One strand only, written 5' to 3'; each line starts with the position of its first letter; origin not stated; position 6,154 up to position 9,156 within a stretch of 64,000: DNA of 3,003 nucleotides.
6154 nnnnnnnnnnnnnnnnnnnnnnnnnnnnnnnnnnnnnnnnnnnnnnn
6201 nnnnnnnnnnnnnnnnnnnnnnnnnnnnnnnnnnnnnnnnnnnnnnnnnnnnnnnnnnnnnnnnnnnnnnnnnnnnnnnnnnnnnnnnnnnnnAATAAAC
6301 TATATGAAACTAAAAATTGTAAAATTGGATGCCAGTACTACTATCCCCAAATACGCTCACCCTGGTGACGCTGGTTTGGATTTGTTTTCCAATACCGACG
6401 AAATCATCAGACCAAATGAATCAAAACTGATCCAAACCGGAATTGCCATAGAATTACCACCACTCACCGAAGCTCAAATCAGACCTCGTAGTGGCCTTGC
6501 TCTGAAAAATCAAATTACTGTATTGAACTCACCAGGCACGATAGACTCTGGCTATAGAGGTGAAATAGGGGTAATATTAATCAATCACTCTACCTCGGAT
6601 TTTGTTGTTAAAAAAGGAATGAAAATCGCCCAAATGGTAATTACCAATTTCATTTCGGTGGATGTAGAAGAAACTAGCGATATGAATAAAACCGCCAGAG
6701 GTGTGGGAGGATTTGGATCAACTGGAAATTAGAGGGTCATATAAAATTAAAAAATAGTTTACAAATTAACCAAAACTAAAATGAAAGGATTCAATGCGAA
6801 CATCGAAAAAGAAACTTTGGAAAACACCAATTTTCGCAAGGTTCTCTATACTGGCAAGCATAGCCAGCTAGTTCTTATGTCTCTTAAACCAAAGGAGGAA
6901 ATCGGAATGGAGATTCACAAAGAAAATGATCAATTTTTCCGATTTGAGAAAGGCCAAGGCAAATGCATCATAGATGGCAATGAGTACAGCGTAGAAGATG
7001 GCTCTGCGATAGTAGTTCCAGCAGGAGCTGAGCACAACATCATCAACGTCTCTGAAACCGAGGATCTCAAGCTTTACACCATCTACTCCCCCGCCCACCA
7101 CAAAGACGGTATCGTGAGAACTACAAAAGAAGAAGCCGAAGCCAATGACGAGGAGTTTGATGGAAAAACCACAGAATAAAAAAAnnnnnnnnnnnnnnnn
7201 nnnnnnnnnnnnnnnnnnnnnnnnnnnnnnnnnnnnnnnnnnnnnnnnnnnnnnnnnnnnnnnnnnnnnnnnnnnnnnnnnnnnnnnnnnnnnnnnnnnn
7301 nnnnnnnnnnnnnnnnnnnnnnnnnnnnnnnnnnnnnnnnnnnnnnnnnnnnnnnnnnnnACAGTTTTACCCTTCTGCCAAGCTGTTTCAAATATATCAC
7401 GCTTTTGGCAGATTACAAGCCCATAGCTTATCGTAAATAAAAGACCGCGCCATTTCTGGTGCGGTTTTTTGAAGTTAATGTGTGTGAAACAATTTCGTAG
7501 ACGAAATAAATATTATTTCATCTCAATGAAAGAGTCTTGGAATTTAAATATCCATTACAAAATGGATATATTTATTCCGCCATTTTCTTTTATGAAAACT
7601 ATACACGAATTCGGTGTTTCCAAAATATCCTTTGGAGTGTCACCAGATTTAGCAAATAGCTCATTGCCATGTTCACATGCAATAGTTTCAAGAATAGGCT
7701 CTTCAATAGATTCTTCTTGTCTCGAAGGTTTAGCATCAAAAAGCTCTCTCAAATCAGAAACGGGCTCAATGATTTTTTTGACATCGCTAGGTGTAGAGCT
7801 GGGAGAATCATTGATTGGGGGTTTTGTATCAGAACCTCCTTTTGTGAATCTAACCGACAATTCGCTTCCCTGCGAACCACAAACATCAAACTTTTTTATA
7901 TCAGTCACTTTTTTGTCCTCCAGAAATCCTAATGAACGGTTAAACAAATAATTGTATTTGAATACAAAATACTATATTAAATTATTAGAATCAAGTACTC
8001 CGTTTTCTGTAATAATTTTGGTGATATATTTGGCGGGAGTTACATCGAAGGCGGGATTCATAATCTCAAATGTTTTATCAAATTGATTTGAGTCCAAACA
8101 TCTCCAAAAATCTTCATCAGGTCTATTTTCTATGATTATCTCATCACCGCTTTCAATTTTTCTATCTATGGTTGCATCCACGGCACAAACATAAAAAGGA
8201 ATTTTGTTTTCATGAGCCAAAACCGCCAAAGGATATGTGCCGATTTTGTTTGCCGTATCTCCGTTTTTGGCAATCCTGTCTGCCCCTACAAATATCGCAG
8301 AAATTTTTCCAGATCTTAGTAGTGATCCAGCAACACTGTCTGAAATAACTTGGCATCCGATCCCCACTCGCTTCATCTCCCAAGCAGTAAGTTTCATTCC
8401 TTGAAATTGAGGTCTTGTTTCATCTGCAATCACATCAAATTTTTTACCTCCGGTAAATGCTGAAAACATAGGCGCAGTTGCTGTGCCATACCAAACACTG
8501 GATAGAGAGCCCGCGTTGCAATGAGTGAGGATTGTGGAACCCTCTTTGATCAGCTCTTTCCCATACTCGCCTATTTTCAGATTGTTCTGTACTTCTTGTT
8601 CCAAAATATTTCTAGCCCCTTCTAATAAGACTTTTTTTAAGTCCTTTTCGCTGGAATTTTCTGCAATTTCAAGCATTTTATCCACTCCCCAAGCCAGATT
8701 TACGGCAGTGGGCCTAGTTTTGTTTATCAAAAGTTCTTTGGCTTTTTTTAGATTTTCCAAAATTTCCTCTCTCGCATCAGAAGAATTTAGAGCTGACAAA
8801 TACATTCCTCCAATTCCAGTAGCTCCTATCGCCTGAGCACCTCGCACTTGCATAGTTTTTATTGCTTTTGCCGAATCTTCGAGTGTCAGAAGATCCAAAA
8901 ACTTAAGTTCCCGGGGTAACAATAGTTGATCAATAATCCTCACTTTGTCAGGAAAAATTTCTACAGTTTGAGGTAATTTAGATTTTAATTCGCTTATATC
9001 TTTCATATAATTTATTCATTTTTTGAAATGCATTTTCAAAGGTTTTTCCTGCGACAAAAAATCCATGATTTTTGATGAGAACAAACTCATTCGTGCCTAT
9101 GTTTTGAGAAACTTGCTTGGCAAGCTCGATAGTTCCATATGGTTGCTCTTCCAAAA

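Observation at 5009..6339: Methyltransferase-like gene bracketed by ~44-bp direct repeats that duplicate the dut ribosome-binding site and start codon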

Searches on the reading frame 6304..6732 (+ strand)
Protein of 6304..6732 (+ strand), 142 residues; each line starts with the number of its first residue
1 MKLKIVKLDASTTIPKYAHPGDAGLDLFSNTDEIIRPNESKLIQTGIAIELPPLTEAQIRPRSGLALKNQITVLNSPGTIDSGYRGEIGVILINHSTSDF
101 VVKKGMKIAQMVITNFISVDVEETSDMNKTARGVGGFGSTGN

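Call 4: search_protein_families(library=pfam, proteins=[window:6304-6732:+], max_evalue=0.01)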
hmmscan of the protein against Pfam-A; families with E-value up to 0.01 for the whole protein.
window:6304-6732:+ (142 aa): 2 families
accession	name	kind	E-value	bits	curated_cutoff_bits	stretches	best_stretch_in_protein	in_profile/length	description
PF00692.24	dUTPase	-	8.5e-34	116.5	22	1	12-141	3-129/129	dUTPase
PF22769.1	DCD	-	1.4e-10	41.9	27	1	33-113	71-150/153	dCTP deaminase-like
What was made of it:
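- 6304..6732 (+): dut (dUTPase, 142 aa), intact. PF00692 at 8.5e-34 (call 4).
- Checked: The genuine dut is 6304-6732 (Pfam dUTPase, 8.5e-34; call 4).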

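Call 23: find_homologous_proteins(query=window:6304-6729:+, max_evalue=1e-30)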
Query window:6304-6729:+ (142 aa): 6719 proteins with E <= 1e-30 among 8000 candidates; the best 120 are listed.
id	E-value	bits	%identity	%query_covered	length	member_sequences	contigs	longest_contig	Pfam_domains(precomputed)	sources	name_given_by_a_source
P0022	3.2e-85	301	100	100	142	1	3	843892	PF00692.25,PF22769.2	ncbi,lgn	-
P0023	7.1e-72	258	85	100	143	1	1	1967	PF00692.25,PF22769.2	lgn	-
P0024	1.3e-57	211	72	99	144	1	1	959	PF00692.25,PF22769.2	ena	-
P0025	4.1e-57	210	71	99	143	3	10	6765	PF00692.25,PF22769.2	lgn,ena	-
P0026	4.3e-56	206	72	99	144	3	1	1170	PF00692.25,PF22769.2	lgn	-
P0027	4.3e-56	206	68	100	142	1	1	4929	PF00692.25,PF22769.2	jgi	jgi:dUTP pyrophosphatase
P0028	1.1e-55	205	70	99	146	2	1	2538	PF00692.25,PF22769.2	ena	-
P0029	1.2e-55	205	67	99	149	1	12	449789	PF00692.25,PF22769.2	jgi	jgi:dUTP pyrophosphatase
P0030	1.7e-55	204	72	99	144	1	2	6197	PF00692.25,PF22769.2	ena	-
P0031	2.3e-55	204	70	99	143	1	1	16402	PF00692.25,PF22769.2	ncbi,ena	-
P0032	4.5e-55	203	69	89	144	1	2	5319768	PF00692.25,PF22769.2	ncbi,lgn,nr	ncbi:deoxyuridine 5'-triphosphate nucleotidohydrolase [Stanieria sp. NIES-3757]|nr:deoxyuridine 5'-t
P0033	6.8e-55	203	68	99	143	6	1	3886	PF00692.25,PF22769.2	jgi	-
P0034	8.3e-55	202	70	99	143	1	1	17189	PF00692.25,PF22769.2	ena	-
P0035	9.7e-55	202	69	99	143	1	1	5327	PF00692.25,PF22769.2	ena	-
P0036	1.0e-54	202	69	99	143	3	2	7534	PF00692.25,PF22769.2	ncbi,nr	ncbi:MAG: dUTP diphosphatase [Xenococcus sp. MO_188.B8]|nr:dUTP diphosphatase [Xenococcus sp. MO_188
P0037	1.1e-54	202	65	100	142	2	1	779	PF00692.25,PF22769.2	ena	-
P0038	1.1e-54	202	71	98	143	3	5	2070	PF00692.25,PF22769.2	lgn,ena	-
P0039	1.6e-54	201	71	99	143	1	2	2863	PF00692.25,PF22769.2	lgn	-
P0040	1.9e-54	201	73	85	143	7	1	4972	PF00692.25,PF22769.2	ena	-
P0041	2.7e-54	201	69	99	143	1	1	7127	PF00692.25,PF22769.2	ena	-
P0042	3.3e-54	200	70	99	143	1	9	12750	PF00692.25,PF22769.2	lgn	-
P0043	3.3e-54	200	69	93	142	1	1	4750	PF00692.25,PF22769.2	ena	-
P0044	3.3e-54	200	67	99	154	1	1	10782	PF00692.25,PF22769.2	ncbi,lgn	ncbi:MAG: dUTP diphosphatase [Microcoleaceae cyanobacterium]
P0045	3.4e-54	200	68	99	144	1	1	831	PF00692.25,PF22769.2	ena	-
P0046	3.4e-54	200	67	100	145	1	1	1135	PF00692.25,PF22769.2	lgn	-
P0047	3.5e-54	200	71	99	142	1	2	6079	PF00692.25,PF22769.2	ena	-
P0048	4.4e-54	200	70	98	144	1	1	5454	PF00692.25,PF22769.2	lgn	-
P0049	4.6e-54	200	69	99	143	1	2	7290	PF00692.25,PF22769.2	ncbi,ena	-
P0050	5.1e-54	200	68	99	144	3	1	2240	PF00692.25,PF22769.2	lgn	-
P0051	5.1e-54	200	67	100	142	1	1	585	PF00692.25,PF22769.2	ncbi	-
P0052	5.3e-54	200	69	99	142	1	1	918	PF00692.25,PF22769.2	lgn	-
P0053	5.8e-54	200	68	99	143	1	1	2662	PF00692.25,PF22769.2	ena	-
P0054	6.1e-54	199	67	99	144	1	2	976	PF00692.25,PF22769.2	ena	-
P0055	6.3e-54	199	68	99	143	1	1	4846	PF00692.25,PF22769.2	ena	-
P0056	7.0e-54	199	68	99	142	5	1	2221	PF00692.25,PF22769.2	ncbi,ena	-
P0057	7.1e-54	199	66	100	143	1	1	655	PF00692.25,PF22769.2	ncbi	-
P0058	8.2e-54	199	68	99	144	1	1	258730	PF00692.25,PF22769.2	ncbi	-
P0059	8.6e-54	199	68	98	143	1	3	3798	PF00692.25,PF22769.2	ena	-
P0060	9.3e-54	199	72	89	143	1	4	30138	PF00692.25,PF22769.2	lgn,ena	-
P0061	9.7e-54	199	72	99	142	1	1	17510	PF00692.25,PF22769.2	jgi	jgi:dUTP pyrophosphatase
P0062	1.1e-53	199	67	99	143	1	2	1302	PF00692.25,PF22769.2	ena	-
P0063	1.1e-53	199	68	98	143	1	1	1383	PF00692.25,PF22769.2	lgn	-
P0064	1.2e-53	199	68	98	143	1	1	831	PF00692.25,PF22769.2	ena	-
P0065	1.2e-53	199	68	98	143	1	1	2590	PF00692.25,PF22769.2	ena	-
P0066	1.2e-53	199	70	99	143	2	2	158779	PF00692.25,PF22769.2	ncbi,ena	-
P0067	1.2e-53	199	65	100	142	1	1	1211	PF00692.25,PF22769.2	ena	-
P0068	1.2e-53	199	65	99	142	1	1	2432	PF00692.25,PF22769.2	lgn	-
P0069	1.2e-53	199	72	99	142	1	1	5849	PF00692.25,PF22769.2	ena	-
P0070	1.3e-53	198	72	99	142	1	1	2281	PF00692.25,PF22769.2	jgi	jgi:dUTP pyrophosphatase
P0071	1.4e-53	198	68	98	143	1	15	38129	PF00692.25,PF22769.2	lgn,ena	-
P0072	1.4e-53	198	67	100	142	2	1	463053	PF00692.25,PF22769.2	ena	-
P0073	1.5e-53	198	67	99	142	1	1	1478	PF00692.25,PF22769.2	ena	-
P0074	1.6e-53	198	69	99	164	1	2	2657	PF00692.25,PF22769.2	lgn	-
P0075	1.6e-53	198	68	99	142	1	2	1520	PF00692.25,PF22769.2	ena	-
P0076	1.6e-53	198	71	85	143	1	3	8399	PF00692.25,PF22769.2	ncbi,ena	-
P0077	1.6e-53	198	66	99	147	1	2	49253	PF00692.25,PF22769.2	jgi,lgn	jgi:dUTP pyrophosphatase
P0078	1.7e-53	198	68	99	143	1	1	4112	PF00692.25,PF22769.2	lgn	-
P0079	1.7e-53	198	65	93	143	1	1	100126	PF00692.25,PF22769.2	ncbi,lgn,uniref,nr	ncbi:deoxyuridine 5'-triphosphate nucleotidohydrolase Dut [Xenococcus sp. PCC 7305]|uniref:dUTP diph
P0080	1.8e-53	198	69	99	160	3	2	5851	PF00692.25,PF22769.2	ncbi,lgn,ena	-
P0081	1.8e-53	198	68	99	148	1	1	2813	PF00692.25,PF22769.2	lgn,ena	-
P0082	1.8e-53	198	69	98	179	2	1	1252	PF00692.25,PF22769.2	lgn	-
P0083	2.2e-53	198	69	98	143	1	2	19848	PF00692.25,PF22769.2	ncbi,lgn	-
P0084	2.3e-53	198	69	100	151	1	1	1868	PF00692.25,PF22769.2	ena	-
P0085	2.4e-53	198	68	99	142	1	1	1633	PF00692.25,PF22769.2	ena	-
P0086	2.7e-53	197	70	99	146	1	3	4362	PF00692.25,PF22769.2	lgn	-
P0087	2.7e-53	197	69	98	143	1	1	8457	PF00692.25,PF22769.2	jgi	-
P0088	2.9e-53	197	67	99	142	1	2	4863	PF00692.25,PF22769.2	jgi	jgi:dUTP pyrophosphatase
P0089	3.2e-53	197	68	98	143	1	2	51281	PF00692.25,PF22769.2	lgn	-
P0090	3.3e-53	197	67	99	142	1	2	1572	PF00692.25,PF22769.2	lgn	-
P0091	3.5e-53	197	72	99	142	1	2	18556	PF00692.25,PF22769.2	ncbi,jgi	jgi:dUTP pyrophosphatase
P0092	3.6e-53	197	68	98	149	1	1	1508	PF00692.25,PF22769.2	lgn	-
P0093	3.8e-53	197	66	99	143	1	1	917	PF00692.25,PF22769.2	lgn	-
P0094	4.0e-53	197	68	98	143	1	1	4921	PF00692.25,PF22769.2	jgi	jgi:dUTP pyrophosphatase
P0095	4.0e-53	197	68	99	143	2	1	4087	PF00692.25,PF22769.2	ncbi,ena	-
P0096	4.0e-53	197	72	85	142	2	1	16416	PF00692.25,PF22769.2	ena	-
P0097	4.1e-53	197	70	99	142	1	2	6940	PF00692.25,PF22769.2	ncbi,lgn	-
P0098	4.1e-53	197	64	99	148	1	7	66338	PF00692.25,PF22769.2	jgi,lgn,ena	jgi:dUTP pyrophosphatase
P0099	4.4e-53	197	69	99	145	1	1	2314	PF00692.25,PF22769.2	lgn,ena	-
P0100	4.5e-53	197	65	99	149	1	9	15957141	PF00692.25,PF22769.2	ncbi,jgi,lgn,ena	-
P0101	4.6e-53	197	65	98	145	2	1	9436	PF00692.25,PF22769.2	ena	-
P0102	4.8e-53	197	69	99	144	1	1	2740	PF00692.25,PF22769.2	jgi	jgi:dUTP pyrophosphatase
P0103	4.8e-53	197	72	99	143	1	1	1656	PF00692.25,PF22769.2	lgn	-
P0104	4.8e-53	197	72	99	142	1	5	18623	PF00692.25,PF22769.2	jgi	jgi:dUTP pyrophosphatase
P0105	5.1e-53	197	65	93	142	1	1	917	PF00692.25,PF22769.2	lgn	-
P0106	5.2e-53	196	71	99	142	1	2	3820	PF00692.25,PF22769.2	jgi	jgi:dUTP pyrophosphatase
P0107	5.4e-53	196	67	99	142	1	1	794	PF00692.25,PF22769.2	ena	-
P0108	5.8e-53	196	71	99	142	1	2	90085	PF00692.25,PF22769.2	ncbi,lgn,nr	ncbi:MAG: dUTP diphosphatase [Cyanobacteriota bacterium]|nr:dUTP diphosphatase [Cyanobacteriota bact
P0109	6.0e-53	196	64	99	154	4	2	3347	PF00692.25,PF22769.2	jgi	jgi:dUTP pyrophosphatase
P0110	6.4e-53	196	69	99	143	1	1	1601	PF00692.25,PF22769.2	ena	-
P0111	6.6e-53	196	65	99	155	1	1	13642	PF00692.25,PF22769.2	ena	-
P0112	6.7e-53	196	64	99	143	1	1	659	PF00692.25,PF22769.2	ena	-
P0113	6.8e-53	196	68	100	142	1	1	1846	PF00692.25,PF22769.2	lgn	-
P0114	6.9e-53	196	69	99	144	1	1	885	PF00692.25,PF22769.2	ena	-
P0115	7.1e-53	196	66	99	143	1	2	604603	PF00692.25,PF22769.2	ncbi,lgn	-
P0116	7.3e-53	196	65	100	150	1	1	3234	PF00692.25,PF22769.2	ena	-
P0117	7.4e-53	196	68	99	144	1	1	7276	PF00692.25,PF22769.2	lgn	-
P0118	8.5e-53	196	66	99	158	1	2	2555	PF00692.25,PF22769.2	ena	-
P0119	8.5e-53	196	68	100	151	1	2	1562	PF00692.25,PF22769.2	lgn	-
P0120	8.6e-53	196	70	99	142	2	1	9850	PF00692.25,PF22769.2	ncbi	ncbi:MAG: dUTP diphosphatase [Microcoleaceae cyanobacterium]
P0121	9.0e-53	196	65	100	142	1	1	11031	PF00692.25,PF22769.2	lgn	-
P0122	9.0e-53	196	67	99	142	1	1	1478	PF00692.25,PF22769.2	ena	-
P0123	9.1e-53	196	71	99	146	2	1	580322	PF00692.25,PF22769.2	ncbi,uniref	ncbi:MAG: dUTP diphosphatase [Nostoc sp.]|uniref:dUTP diphosphatase n=1 Tax=Nostoc sp. TaxID=1180 Re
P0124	9.1e-53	196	67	99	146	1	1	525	PF00692.25,PF22769.2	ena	-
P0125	1.0e-52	196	63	99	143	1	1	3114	PF00692.25,PF22769.2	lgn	-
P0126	1.0e-52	196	70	99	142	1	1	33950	PF00692.25,PF22769.2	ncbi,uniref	ncbi:dUTP diphosphatase [Dapis sp. BLCC M172]|uniref:dUTP diphosphatase n=1 Tax=Dapis sp. BLCC M172 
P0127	1.0e-52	196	67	98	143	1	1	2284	PF00692.25,PF22769.2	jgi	jgi:dUTP pyrophosphatase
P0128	1.1e-52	195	67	100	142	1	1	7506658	PF00692.25,PF22769.2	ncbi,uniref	ncbi:dUTP diphosphatase [Egbenema bharatensis]|uniref:dUTP diphosphatase n=1 Tax=Egbenema bharatensi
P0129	1.1e-52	195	65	99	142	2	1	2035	PF00692.25,PF22769.2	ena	-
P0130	1.2e-52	195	67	99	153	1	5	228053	PF00692.25,PF22769.2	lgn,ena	-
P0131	1.2e-52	195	70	99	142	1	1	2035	PF00692.25,PF22769.2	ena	-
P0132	1.2e-52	195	63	93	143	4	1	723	PF00692.25,PF22769.2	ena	-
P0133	1.3e-52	195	65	98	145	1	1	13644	PF00692.25,PF22769.2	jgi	-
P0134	1.3e-52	195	67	99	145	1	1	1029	PF00692.25,PF22769.2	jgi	jgi:dUTP pyrophosphatase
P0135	1.4e-52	195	70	98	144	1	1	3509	PF00692.25,PF22769.2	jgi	jgi:dUTP pyrophosphatase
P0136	1.4e-52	195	67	99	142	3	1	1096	PF00692.25,PF22769.2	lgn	-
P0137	1.4e-52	195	68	99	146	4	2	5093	PF00692.25,PF22769.2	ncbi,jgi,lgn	jgi:dUTP pyrophosphatase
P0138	1.4e-52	195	71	99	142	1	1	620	PF00692.25,PF22769.2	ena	-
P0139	1.4e-52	195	70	99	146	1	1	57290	PF00692.25,PF22769.2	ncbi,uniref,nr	ncbi:dUTP diphosphatase [Dolichospermum sp. UHCC 0259]|uniref:dUTP diphosphatase n=1 Tax=Dolichosper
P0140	1.5e-52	195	65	100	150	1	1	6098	PF00692.25,PF22769.2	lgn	-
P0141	1.5e-52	195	63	100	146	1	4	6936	PF00692.25,PF22769.2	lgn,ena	-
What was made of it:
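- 6304..6732 (+): The closest relative is 85% identical (call 23).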

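Call 24: find_encoding_contigs(protein=P0023, flank=5000, max_places=4)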
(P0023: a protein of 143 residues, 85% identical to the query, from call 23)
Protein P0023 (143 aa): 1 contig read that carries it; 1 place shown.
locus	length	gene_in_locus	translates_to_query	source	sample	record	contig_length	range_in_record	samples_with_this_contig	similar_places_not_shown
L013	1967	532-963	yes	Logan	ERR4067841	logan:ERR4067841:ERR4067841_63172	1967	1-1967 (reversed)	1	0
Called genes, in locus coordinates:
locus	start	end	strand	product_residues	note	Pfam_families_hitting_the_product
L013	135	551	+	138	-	PF05014:Nuc_deoxyrib_tr (weak)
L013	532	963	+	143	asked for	PF00692:dUTPase, PF22769:DCD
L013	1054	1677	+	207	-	-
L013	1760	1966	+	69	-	?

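Call 25: find_encoding_contigs(protein=P0025, flank=5000, max_places=4)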
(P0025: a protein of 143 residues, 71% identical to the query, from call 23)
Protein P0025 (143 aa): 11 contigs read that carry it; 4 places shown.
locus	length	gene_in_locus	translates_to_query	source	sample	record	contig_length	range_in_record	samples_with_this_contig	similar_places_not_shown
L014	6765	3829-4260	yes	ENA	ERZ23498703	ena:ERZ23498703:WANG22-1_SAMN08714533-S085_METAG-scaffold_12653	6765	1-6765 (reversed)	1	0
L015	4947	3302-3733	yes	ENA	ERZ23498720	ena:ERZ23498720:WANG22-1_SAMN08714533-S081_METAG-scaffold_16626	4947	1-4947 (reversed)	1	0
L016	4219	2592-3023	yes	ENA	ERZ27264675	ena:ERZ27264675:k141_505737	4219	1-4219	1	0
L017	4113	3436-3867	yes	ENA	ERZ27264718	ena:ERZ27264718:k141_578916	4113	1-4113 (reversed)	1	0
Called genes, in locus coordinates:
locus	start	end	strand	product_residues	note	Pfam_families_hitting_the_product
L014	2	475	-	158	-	?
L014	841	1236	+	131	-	-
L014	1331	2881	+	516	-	PF00493:MCM (faint), PF05362:Lon_C (weak), PF13541:ChlI, PF05496:RuvB_N (faint), PF00158:Sigma54_activat (faint), PF01078:Mg_chelatase, PF07728:AAA_5, PF13335:Mg_chelatase_C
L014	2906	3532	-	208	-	-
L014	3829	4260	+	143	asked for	PF00692:dUTPase, PF22769:DCD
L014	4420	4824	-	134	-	PF09383:NIL, PF13237:Fer4_10, PF00037:Fer4 (weak), PF12837:Fer4_6 (weak), PF14697:Fer4_21, PF12838:Fer4_7, PF13187:Fer4_9, PF00037:Fer4 (weak), +5 more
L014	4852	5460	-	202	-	PF02698:DUF218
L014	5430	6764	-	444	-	?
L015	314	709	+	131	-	-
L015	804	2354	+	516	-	PF00493:MCM (faint), PF05362:Lon_C (weak), PF13541:ChlI, PF05496:RuvB_N (faint), PF00158:Sigma54_activat (faint), PF01078:Mg_chelatase, PF07728:AAA_5, PF13335:Mg_chelatase_C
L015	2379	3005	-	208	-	-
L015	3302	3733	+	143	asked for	PF00692:dUTPase, PF22769:DCD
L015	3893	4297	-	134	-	PF09383:NIL, PF13237:Fer4_10, PF00037:Fer4 (weak), PF12837:Fer4_6 (weak), PF14697:Fer4_21, PF12838:Fer4_7, PF13187:Fer4_9, PF00037:Fer4 (weak), +5 more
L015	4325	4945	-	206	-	?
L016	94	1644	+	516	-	PF00493:MCM (faint), PF05362:Lon_C (weak), PF13541:ChlI, PF05496:RuvB_N (faint), PF00158:Sigma54_activat (faint), PF01078:Mg_chelatase, PF07728:AAA_5, PF13335:Mg_chelatase_C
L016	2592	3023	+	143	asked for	PF00692:dUTPase, PF22769:DCD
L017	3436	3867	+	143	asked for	PF00692:dUTPase, PF22769:DCD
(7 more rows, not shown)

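Call 48: find_encoding_contigs(protein=window:6304-6732:+, flank=3000, max_places=10)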
Protein window:6304-6732:+ (142 aa): 3 contigs read that carry it; 1 place shown.
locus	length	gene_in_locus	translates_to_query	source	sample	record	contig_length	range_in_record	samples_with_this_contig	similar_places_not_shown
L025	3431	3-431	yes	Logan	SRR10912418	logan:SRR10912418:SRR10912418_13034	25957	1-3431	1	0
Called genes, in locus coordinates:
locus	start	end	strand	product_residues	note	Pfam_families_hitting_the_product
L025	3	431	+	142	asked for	PF00692:dUTPase, PF22769:DCD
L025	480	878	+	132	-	PF07883:Cupin_2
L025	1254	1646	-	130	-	-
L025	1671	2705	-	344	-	PF01008:IF-2B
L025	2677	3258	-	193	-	PF00596:Aldolase_II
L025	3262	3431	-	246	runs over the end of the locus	PF01048:PNP_UDP_1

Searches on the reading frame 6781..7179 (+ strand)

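Call 4: search_protein_families(library=pfam, proteins=[window:6781-7179:+], max_evalue=0.01)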
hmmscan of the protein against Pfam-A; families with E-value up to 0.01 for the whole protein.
window:6781-7179:+ (132 aa): 4 families
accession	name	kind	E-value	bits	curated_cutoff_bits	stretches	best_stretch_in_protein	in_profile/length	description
PF07883.17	Cupin_2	-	6.1e-15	55.1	27.2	1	32-102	2-70/70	Cupin domain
PF02311.25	AraC_binding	-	0.00068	19.8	21.1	1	55-105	29-78/135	AraC-like ligand binding domain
PF11699.14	CENP-C_C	-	0.0015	19.2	29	1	34-95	18-79/85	Mif2/CENP-C like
PF01050.24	MannoseP_isomer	-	0.0017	19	23.6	1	21-104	21-103/116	Mannose-6-phosphate isomerase C-terminal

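Call 63: search_protein_families(library=ncbifam, proteins=[window:6781-7179:+], max_evalue=0.01)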
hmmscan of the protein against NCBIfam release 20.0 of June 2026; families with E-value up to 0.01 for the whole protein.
window:6781-7179:+ (132 aa): 4 families
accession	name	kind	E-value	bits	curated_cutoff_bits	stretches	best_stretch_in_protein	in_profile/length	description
NF049978.1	AminoSalDhMabB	equivalog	0.0011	18.5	650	1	56-120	276-339/351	5-aminosalicylate 1,2-dioxygenase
NF012004.0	PRK15460.1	equivalog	0.0018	17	859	1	23-112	380-469/478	mannose-1-phosphate guanyltransferase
NF002091.1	PRK00924.1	equivalog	0.0019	17.7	250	1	58-122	84-149/277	5-dehydro-4-deoxy-D-glucuronate isomerase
TIGR01479.1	GMP_PMI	equivalog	0.004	16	372.95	1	21-117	368-464/467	mannose-1-phosphate guanylyltransferase/mannose-6-phosphate isomerase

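Call 64: search_protein_families(library=padloc, proteins=[window:6781-7179:+], max_evalue=0.01)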
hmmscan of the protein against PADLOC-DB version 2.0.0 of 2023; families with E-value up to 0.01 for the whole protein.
window:6781-7179:+ (132 aa): 0 families

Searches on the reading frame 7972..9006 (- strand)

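Call 4: search_protein_families(library=pfam, proteins=[window:7972-9006:-], max_evalue=0.01)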
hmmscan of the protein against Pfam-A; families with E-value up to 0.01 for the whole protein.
window:7972-9006:- (344 aa): 1 family
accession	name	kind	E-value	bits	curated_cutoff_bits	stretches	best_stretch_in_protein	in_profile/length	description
PF01008.23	IF-2B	-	9.9e-80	268.2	22.4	1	53-339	1-279/280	Initiation factor 2 subunit family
